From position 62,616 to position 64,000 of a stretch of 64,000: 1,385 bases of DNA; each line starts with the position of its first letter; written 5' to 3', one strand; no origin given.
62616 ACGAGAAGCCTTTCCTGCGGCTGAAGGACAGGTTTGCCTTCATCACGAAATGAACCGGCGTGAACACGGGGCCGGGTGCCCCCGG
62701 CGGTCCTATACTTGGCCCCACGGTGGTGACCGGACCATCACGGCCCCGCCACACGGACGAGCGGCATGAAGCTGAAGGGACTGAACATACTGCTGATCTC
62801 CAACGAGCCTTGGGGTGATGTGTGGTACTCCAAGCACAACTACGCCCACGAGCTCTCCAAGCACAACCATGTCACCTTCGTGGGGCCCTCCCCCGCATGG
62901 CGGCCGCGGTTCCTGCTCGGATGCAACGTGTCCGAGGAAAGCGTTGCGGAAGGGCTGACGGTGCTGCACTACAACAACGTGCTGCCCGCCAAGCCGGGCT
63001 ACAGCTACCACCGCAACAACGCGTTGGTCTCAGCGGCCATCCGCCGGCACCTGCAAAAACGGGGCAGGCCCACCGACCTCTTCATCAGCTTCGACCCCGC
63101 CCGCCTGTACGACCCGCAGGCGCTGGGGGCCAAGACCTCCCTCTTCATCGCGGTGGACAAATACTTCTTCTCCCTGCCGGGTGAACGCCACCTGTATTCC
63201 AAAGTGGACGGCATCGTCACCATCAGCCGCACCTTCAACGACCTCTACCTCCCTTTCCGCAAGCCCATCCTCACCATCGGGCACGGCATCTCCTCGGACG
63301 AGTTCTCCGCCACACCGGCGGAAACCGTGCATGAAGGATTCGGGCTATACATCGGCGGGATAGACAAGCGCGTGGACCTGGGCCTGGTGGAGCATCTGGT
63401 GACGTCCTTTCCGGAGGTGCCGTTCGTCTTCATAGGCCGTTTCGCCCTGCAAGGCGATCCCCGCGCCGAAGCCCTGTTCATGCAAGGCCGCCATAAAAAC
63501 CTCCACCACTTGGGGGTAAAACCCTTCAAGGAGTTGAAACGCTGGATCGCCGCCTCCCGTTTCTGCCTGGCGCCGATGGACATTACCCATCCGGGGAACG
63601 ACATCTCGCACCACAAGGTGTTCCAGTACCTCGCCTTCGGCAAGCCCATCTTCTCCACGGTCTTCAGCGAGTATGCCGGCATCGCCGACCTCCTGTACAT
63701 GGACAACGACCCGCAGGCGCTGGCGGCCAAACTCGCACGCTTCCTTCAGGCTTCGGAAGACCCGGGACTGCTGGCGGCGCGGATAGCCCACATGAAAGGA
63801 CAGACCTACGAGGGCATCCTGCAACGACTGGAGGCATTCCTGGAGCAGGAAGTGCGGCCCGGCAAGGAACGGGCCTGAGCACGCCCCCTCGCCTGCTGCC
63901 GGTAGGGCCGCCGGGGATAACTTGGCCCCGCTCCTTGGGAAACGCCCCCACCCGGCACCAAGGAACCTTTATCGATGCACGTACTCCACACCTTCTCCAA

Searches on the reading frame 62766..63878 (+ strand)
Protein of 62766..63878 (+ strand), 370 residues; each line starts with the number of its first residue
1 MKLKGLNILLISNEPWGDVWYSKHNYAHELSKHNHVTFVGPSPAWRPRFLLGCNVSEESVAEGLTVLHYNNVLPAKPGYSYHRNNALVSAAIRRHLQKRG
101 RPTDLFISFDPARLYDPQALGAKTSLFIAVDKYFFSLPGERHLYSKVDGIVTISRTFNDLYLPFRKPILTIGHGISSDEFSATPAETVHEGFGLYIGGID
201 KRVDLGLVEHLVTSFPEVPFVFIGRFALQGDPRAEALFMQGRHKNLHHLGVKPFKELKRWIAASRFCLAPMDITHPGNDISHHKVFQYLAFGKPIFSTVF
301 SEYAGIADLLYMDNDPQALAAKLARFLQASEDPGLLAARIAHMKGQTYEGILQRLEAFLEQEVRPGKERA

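Call 44: search_protein_families(library=pfam, proteins=[window:62766-63878:+], max_evalue=0.001)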
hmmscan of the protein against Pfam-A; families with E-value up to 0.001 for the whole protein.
window:62766-63878:+ (370 aa): 2 families
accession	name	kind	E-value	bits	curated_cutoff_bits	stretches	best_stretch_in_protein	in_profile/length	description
PF13692.12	Glyco_trans_1_4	-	5.5e-05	23.9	27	1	217-328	33-141/142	Glycosyl transferases group 1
PF13524.12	Glyco_trans_1_2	-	0.00049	20.5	25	0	209-341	7-126/144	Glycosyl transferase-like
